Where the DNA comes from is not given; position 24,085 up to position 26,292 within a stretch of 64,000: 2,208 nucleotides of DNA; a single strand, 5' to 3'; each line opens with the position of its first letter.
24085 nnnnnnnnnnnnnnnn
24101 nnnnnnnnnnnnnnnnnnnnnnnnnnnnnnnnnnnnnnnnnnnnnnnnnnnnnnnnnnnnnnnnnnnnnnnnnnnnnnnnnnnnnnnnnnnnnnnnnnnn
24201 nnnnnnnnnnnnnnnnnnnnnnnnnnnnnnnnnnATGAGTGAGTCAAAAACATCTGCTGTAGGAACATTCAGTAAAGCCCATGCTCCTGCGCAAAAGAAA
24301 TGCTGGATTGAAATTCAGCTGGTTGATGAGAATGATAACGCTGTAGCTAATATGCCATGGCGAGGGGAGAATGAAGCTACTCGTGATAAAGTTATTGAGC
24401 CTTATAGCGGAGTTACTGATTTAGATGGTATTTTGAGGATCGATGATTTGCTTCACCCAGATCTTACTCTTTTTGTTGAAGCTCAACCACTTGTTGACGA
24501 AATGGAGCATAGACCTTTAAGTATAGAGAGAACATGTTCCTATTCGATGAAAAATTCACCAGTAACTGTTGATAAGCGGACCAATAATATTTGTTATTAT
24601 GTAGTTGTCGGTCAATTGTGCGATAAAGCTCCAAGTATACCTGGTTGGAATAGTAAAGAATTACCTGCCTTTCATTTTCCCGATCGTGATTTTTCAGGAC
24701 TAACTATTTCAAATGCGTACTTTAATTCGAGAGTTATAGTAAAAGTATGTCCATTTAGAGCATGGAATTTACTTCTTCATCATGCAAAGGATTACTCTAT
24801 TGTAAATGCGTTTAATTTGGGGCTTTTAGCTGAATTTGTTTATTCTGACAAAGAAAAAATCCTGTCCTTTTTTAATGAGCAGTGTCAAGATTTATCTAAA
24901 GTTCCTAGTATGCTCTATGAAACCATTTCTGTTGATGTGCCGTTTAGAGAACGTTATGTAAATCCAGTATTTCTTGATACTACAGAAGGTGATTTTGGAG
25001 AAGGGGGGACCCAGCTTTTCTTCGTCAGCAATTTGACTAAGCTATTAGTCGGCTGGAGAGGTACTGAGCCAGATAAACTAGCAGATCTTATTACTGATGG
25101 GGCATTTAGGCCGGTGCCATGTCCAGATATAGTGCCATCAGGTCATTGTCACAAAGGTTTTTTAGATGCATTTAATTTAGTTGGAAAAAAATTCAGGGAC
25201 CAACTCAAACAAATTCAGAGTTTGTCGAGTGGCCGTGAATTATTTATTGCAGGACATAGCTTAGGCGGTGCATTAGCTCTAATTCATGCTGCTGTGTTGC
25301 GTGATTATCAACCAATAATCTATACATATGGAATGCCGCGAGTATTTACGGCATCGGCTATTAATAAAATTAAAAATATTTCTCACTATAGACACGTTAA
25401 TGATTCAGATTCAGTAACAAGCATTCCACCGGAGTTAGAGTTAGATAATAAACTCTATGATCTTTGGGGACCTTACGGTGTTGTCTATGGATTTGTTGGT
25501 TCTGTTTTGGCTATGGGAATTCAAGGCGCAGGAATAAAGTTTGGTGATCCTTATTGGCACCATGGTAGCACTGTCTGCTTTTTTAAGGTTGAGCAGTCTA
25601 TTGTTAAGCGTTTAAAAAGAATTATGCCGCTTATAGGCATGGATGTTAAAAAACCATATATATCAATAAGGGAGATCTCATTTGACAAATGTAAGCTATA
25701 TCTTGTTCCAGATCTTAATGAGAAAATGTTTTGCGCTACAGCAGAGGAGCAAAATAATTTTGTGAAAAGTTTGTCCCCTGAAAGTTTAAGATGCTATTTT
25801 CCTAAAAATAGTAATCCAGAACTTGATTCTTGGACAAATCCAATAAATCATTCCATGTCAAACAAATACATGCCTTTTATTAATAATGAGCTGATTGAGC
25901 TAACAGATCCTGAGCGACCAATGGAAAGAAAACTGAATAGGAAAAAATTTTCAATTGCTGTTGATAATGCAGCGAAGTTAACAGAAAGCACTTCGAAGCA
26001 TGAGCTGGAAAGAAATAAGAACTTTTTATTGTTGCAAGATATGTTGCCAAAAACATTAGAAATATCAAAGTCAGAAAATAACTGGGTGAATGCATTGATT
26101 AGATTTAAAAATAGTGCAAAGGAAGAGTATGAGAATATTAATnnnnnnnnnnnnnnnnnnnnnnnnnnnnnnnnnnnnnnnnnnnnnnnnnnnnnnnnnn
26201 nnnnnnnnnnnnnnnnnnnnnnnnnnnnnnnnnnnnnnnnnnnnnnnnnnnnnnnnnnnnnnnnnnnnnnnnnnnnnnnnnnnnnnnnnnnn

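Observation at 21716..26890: VgrG with C-terminal extension translationally coupled to a class-3-lipase-like effector and lipoprotein immunity gene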

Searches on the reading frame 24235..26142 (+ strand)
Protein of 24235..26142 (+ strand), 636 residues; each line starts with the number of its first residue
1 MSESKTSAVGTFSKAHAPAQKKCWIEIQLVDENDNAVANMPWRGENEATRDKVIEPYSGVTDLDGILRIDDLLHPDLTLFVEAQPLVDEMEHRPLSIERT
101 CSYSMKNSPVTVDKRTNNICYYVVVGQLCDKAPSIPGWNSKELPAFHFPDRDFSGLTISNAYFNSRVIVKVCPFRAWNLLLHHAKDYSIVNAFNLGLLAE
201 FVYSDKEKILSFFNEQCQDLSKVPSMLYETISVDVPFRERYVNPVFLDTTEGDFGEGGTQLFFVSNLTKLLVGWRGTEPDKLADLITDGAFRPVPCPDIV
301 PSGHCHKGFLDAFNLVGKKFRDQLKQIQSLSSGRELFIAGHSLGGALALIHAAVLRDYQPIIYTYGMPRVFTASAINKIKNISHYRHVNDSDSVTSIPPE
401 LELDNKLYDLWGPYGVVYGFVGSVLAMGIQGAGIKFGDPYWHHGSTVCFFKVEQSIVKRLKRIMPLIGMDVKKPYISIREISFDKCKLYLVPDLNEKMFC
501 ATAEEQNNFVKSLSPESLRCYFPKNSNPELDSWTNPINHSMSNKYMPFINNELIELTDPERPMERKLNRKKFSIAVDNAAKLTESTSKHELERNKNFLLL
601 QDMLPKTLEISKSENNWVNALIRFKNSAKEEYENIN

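Call 4: search_protein_families(proteins=[window:24235-26142:+], library=ncbifam, max_evalue=0.01)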
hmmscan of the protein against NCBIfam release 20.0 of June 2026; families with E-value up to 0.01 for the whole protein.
window:24235-26142:+ (636 aa): 0 families

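Call 7: profile_search(protein=window:24235-26142:+)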
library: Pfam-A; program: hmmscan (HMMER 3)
A. the first sequence (636 residues): domains with independent E <= 10: 6; with E <= 0.001: 1
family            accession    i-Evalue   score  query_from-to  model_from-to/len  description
Lipase_3          PF01764.32    1.4e-20    74.1     272-400         2-138/140  Lipase (class 3)
Hydrolase_4       PF12146.15     0.0074    16.0     306-352        48-94/239  Serine aminopeptidase, S33
Abhydrolase_6     PF12697.13      0.034    15.2     301-354        33-85/217  Alpha/beta hydrolase family
Abhydrolase_5     PF12695.13        0.4    10.9     329-369        51-92/164  Alpha/beta hydrolase family
Abhydrolase_11    PF20408.4        0.46    10.6     316-354        60-96/193  Alpha/beta hydrolase domain
GXWXG             PF14231.11       0.62    10.5     300-323        23-46/59  GXWXG protein

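Call 12: search_solved_structures(query=window:24235-26142:+, max_evalue=1, show_alignments=2)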
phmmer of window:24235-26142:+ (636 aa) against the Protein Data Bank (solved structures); distinct sequences matched with E-value up to 1: 30.
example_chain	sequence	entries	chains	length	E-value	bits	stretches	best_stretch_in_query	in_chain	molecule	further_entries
6unv_A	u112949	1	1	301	6e-09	38.1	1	255-400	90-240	Lipase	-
5xk2_A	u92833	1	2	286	8.6e-09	37.6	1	264-398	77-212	Diacylglycerol lipase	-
1tgl_A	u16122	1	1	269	2.6e-08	36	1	274-400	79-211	TRIACYL-GLYCEROL ACYLHYDROLASE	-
4tgl_A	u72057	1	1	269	2.6e-08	36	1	274-400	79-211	TRIACYL-GLYCEROL ACYLHYDROLASE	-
5tgl_A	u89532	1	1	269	2.6e-08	36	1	274-400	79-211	LIPASE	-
6qpr_A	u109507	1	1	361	6.7e-08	34.6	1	274-400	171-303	Lipase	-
6qpp_A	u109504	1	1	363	6.8e-08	34.6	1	275-400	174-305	Lipase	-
3tgl_A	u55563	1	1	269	1.2e-07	33.8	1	274-400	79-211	TRIACYL-GLYCEROL ACYLHYDROLASE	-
37bv_A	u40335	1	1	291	2.6e-06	29.4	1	253-400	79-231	Lipase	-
1dt3_A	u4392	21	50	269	3.3e-06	29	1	253-400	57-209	LIPASE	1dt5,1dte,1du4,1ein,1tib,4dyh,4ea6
37cb_A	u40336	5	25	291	4.1e-06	28.7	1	253-400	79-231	Lipase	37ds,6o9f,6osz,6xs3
5ap9_A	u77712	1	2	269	5.7e-06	28.3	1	253-400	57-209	LIPASE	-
3ngm_A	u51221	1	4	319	7.3e-06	27.9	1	284-400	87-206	Extracellular lipase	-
1gt6_A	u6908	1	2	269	8.7e-06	27.7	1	253-400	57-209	Lipase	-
6l7n_A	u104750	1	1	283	9.7e-06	27.5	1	284-398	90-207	Lipase, class 3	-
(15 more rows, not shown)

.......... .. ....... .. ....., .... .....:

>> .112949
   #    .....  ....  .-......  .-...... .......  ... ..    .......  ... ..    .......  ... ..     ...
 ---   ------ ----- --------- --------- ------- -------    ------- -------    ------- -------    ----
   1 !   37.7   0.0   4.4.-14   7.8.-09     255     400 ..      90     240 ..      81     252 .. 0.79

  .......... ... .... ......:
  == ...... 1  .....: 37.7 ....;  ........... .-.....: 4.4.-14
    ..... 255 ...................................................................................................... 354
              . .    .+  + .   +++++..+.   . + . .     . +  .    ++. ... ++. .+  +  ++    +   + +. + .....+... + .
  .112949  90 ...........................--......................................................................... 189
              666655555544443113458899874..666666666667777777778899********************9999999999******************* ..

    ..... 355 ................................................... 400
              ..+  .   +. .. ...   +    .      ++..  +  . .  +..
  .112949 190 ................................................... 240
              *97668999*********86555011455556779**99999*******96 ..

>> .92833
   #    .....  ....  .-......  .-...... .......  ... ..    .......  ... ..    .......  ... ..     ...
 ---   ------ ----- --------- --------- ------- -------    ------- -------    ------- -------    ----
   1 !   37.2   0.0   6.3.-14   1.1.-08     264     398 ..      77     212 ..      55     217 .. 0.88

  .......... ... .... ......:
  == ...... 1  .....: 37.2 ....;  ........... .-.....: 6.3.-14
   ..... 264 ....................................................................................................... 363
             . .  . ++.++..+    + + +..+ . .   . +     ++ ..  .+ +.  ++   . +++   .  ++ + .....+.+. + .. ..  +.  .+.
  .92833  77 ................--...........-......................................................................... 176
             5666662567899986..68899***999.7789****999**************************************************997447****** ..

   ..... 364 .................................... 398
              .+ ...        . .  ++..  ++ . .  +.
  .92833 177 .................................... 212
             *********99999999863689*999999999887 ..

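Call 18: find_homologous_proteins(query=window:24235-26142:+, max_evalue=0.001)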
Query window:24235-26142:+ (636 aa): 671 proteins with E <= 0.001 among 8000 candidates; the best 120 are listed.
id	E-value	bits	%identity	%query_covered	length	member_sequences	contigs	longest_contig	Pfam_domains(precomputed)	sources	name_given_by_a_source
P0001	0.0e+0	1482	100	100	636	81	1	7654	PF01764.32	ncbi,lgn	ncbi:lipase family protein [Escherichia coli]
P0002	0.0e+0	1312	88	100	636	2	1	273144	PF01764.32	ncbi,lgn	ncbi:TPA: lipase family protein [Klebsiella aerogenes]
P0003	0.0e+0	1312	88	100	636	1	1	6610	PF01764.32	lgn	-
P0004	0.0e+0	1308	87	100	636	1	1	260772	PF01764.32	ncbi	ncbi:MAG: lipase family protein [Silvania sp.]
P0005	0.0e+0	1307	87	100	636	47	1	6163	PF01764.32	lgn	-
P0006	0.0e+0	1303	87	100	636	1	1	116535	PF01764.32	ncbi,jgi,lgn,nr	ncbi:MAG: lipase family protein [Enterobacter asburiae]|jgi:hypothetical protein|nr:lipase family pr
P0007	0.0e+0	1292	86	100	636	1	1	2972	PF01764.32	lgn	-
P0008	0.0e+0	1289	86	100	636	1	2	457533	PF01764.32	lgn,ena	-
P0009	0.0e+0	1285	86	100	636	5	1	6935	PF01764.32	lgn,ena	-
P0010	0.0e+0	1259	83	100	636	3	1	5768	PF01764.32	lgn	-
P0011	0.0e+0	1192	77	100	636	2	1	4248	PF01764.32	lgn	-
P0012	0.0e+0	1081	71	100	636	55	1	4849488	PF01764.32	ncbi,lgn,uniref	ncbi:lipase family protein [Enterobacter nematophilus]|uniref:lipase family protein n=1 Tax=Enteroba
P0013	7.0e-296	1001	68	100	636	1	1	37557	PF01764.32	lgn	-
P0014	4.9e-295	998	68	100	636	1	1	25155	PF01764.32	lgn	-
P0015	3.5e-293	992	67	100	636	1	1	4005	PF01764.32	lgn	-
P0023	2.8e-270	916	62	100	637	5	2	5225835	PF01764.32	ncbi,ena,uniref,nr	ncbi:lipase family protein [Cedecea neteri]|uniref:lipase family protein n=1 Tax=Cedecea neteri TaxI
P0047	1.1e-149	518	41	100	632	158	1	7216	PF01764.32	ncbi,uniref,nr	ncbi:lipase family protein [Citrobacter portucalensis]|uniref:lipase family protein n=1 Tax=Citrobac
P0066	9.8e-143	495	41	98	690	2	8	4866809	PF01764.32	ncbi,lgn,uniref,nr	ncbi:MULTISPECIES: lipase family protein [Enterobacter]|uniref:lipase family protein n=1 Tax=Enterob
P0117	3.2e-134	467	39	97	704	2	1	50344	PF01764.32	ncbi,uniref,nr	ncbi:lipase family protein [Pseudomonas citronellolis]|uniref:lipase family protein n=1 Tax=Pseudomo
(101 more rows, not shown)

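Call 29: search_solved_structures(query=A1, max_evalue=10, show_alignments=0)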
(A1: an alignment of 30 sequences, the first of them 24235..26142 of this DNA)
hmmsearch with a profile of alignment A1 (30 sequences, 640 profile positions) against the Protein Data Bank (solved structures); distinct sequences matched with E-value up to 10: 60.
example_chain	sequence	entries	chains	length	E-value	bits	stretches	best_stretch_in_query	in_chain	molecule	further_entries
5xk2_A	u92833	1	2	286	2.7e-20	75.4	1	270-404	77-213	Diacylglycerol lipase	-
1tgl_A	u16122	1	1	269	1.9e-17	66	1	272-406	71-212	TRIACYL-GLYCEROL ACYLHYDROLASE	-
4tgl_A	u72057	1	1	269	1.9e-17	66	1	272-406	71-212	TRIACYL-GLYCEROL ACYLHYDROLASE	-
5tgl_A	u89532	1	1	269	1.9e-17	66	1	272-406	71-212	LIPASE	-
6qpr_A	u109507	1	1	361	4.8e-17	64.6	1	272-406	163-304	Lipase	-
6qpp_A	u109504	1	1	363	4.9e-17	64.6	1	272-406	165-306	Lipase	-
3ngm_A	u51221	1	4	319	9.1e-17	63.7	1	273-404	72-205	Extracellular lipase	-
3tgl_A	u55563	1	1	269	1.4e-16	63.1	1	272-406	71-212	TRIACYL-GLYCEROL ACYLHYDROLASE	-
1dt3_A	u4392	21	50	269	3.7e-15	58.4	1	260-405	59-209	LIPASE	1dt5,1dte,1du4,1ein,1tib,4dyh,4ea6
6a0w_A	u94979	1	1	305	3.8e-15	58.4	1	271-406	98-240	Lipase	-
37bv_A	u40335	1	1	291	3.8e-15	58.3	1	260-405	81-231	Lipase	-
37cb_A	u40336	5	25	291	4.5e-15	58.1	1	260-405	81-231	Lipase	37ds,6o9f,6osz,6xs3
5ap9_A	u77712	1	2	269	5.4e-15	57.9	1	260-405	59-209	LIPASE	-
6unv_A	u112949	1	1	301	1.4e-14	56.4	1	272-405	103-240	Lipase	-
1gt6_A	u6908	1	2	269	2.8e-14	55.5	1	260-405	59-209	Lipase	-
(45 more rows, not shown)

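Call 38: predict_structure(alignment_id=A1)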
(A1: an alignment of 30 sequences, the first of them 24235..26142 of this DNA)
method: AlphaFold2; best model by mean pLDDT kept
length: 636 residues; sequences in the alignment: 30
mean_pLDDT: 79.3   pTM: 0.82
mean pLDDT of the five models: 79.3, 79.2, 77.1, 74.5, 66.3
residues with pLDDT >= 90: 297; 70-90: 166; 50-70: 92; < 50: 81
segments of 3 or more residues with pLDDT < 50: 1-16, 393-436, 517-535
pLDDT, mean of each block of 10 residues (from residue 1): 44 49 92 94 89 87 95 91 96 85 62 84 92 90 90 91 93 96 95 97 94 95 93 96 93 79 97 77 52 82 84 90 96 96 91 97 86 85 87 38 30 32 39 48 81 70 57 63 79 76 60 57 34 51 89 95 92 90 74 82 94 94 92 70
secondary structure, 60 per line:
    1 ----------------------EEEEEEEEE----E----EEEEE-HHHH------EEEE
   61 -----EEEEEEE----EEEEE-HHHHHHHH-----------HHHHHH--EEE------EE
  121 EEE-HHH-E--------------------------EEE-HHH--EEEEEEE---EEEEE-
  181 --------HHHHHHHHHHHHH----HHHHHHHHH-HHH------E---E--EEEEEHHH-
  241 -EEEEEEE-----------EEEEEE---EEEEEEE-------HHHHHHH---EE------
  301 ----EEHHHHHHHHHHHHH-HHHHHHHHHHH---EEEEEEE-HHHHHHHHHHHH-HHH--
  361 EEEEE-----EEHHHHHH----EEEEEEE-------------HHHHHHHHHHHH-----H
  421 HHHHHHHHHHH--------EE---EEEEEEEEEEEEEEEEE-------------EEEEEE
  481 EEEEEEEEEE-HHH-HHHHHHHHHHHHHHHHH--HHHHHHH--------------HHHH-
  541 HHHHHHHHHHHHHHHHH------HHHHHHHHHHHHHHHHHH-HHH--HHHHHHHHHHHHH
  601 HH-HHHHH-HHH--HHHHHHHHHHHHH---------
elements in order: E23-31 E41-45 H47-50 E57-60 E66-72 E77-81 H83-90 H102-107 E110-112 E119-123 E156-158 E165-171 E175-179 H189-201 H206-214 E232-236 E242-248 E260-265 E269-275 H283-289 H307-319 H321-331 E335-341 H343-354 E361-365 H373-378 E383-389 H403-414 H420-431 E445-461 E475-490 H496-512 H515-521 H536-539 H541-557 H564-581 H588-602 H604-608 H615-627

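Call 41: fold_search(model_id=the predicted structure, library=pdb)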
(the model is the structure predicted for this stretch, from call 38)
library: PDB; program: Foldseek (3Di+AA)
matches with E <= 10: 956; with E <= 0.001: 54
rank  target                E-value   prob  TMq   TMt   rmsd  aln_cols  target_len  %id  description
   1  6xok                  4.0e-09  1.00  0.25  0.55  13.4       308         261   16  X-ray structure of the rhombohedral form of the lipase from Thermomyces lanuginosa at 1.3 A resolution (released 2020-10-14)
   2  1uza_A                6.3e-09  1.00  0.23  0.53  10.9       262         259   17  Crystallographic structure of a feruloyl esterase from Aspergillus niger (released 2004-10-19)
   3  1usw_A                9.4e-09  1.00  0.25  0.56   7.2       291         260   15  Crystal Structure of Ferulic Acid Esterase from Aspergillus niger (released 2004-04-23)
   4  1tib                  1.1e-08  1.00  0.25  0.53  14.0       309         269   16  CONFORMATIONAL LABILITY OF LIPASES OBSERVED IN THE ABSENCE OF AN OIL-WATER INTERFACE: CRYSTALLOGRAPHIC STUDIES OF ENZYME (released 1995-01-26)
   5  6a0w                  2.2e-08  1.00  0.26  0.52   5.4       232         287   23  Crystal structure of lipase from Rhizopus microsporus var. chinensis (released 2019-10-09)
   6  1uwc_A                2.9e-08  1.00  0.26  0.59   6.8       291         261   15  Feruloyl esterase from Aspergillus niger (released 2004-05-06)
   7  2ix9_A                3.7e-08  1.00  0.23  0.52  10.7       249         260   17  Respective role of protein folding and glycosylation in the thermal stability of recombinant Feruloyl Esterase A (released 2006-10-18)
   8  3ngm_A                4.9e-08  1.00  0.20  0.39   3.9       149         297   26  Crystal structure of lipase from Gibberella zeae (released 2011-05-25)
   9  6qpp                  5.8e-08  1.00  0.24  0.46   6.4       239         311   22  Rhizomucor miehei lipase propeptide complex, native (released 2019-03-13)
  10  5ap9_B                6.8e-08  1.00  0.22  0.49  13.3       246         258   18  Controlled lid-opening in Thermomyces lanuginosus lipase - a switch for activity and binding (released 2016-09-28)
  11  2bjh_A                7.7e-08  1.00  0.25  0.56   7.2       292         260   16  Crystal Structure Of S133A AnFaeA-ferulic acid complex (released 2005-09-07)
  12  5ap9_A                8.1e-08  1.00  0.26  0.56  13.5       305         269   18  Controlled lid-opening in Thermomyces lanuginosus lipase - a switch for activity and binding (released 2016-09-28)
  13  4tgl                  1.4e-07  1.00  0.22  0.50   4.9       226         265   22  CATALYSIS AT THE INTERFACE: THE ANATOMY OF A CONFORMATIONAL CHANGE IN A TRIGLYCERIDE LIPASE (released 1993-07-15)
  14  1gt6_A                1.6e-07  1.00  0.23  0.50  13.6       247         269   19  S146A mutant of Thermomyces (Humicola) lanuginosa lipase complex with oleic acid (released 2003-01-23)
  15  5xk2_A                3.2e-07  1.00  0.25  0.54   5.4       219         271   21  Crystal structure of mono- and diacylglycerol lipase from Aspergillus oryzae (released 2018-05-09)
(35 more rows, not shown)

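Call 44: find_encoding_contigs(protein=P0117, flank=6000, max_places=2)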
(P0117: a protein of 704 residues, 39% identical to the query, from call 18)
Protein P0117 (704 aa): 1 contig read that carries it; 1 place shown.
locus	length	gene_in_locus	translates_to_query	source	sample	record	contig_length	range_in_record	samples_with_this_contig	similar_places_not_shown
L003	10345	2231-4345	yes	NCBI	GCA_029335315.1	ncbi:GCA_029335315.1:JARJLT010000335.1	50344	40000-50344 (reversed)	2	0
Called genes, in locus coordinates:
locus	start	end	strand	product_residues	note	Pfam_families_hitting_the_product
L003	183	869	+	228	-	PF00230:MIP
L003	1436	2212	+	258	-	-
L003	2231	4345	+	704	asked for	PF01764:Lipase_3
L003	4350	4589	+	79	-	-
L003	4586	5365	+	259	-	-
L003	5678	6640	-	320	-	PF00892:EamA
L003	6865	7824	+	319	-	PF00291:PALP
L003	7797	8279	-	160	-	PF00376:MerR, PF13411:MerR_1, PF09278:MerR-DNA-bind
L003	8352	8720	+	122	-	-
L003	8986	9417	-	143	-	PF00583:Acetyltransf_1, PF13673:Acetyltransf_10, PF13508:Acetyltransf_7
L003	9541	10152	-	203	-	PF03942:DTW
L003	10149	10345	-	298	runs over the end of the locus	PF00126:HTH_1, PF03466:LysR_substrate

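Call 45: find_encoding_contigs(protein=P0066, flank=6000, max_places=2)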
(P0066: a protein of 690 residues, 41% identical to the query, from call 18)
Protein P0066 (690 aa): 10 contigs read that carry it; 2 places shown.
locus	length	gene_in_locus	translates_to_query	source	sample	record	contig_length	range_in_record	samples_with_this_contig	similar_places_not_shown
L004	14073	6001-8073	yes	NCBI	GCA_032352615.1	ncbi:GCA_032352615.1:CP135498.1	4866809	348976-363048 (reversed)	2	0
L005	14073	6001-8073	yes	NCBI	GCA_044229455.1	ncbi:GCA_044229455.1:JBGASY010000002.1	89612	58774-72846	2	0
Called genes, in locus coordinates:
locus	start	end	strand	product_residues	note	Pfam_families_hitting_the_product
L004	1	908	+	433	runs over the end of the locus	PF03600:CitMHS (weak), PF03605:DcuA_DcuB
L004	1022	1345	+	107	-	PF03091:CutA1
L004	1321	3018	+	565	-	PF11412:DsbD_N, PF02683:DsbD_TM, PF13386:DsbD_2 (weak), PF00085:Thioredoxin, PF13098:Thioredoxin_2, PF13899:Thioredoxin_7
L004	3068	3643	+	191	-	-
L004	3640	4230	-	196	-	PF01810:LysE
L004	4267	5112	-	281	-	PF02311:AraC_binding, PF00165:HTH_AraC (faint), PF12833:HTH_18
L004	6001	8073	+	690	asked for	PF01764:Lipase_3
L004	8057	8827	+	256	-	-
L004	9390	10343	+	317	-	PF03824:NicO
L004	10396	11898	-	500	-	PF00083:Sugar_tr, PF07690:MFS_1, PF08946:Osmo_CC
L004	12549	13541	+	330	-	PF03812:KdgT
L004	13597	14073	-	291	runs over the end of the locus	PF13990:YjcZ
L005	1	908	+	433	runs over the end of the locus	PF03600:CitMHS (weak), PF03605:DcuA_DcuB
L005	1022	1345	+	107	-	PF03091:CutA1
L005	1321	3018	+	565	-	PF11412:DsbD_N, PF02683:DsbD_TM, PF13386:DsbD_2 (weak), PF00085:Thioredoxin, PF13098:Thioredoxin_2, PF13899:Thioredoxin_7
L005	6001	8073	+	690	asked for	PF01764:Lipase_3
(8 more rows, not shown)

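Call 46: find_encoding_contigs(protein=P0047, flank=6000, max_places=2)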
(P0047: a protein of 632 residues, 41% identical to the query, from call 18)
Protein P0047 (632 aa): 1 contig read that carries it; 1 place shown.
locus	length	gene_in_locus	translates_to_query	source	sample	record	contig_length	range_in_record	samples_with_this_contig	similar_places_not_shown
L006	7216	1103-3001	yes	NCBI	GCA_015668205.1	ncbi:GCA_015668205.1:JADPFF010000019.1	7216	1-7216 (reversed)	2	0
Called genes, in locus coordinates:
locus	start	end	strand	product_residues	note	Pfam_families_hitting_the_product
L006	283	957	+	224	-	PF08238:Sel1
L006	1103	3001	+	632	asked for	PF01764:Lipase_3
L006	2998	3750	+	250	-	-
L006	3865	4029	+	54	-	-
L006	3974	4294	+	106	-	-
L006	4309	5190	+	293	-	PF03781:FGE-sulfatase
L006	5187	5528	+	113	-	PF03781:FGE-sulfatase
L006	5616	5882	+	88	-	PF05488:PAAR_motif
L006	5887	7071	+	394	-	-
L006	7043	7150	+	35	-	-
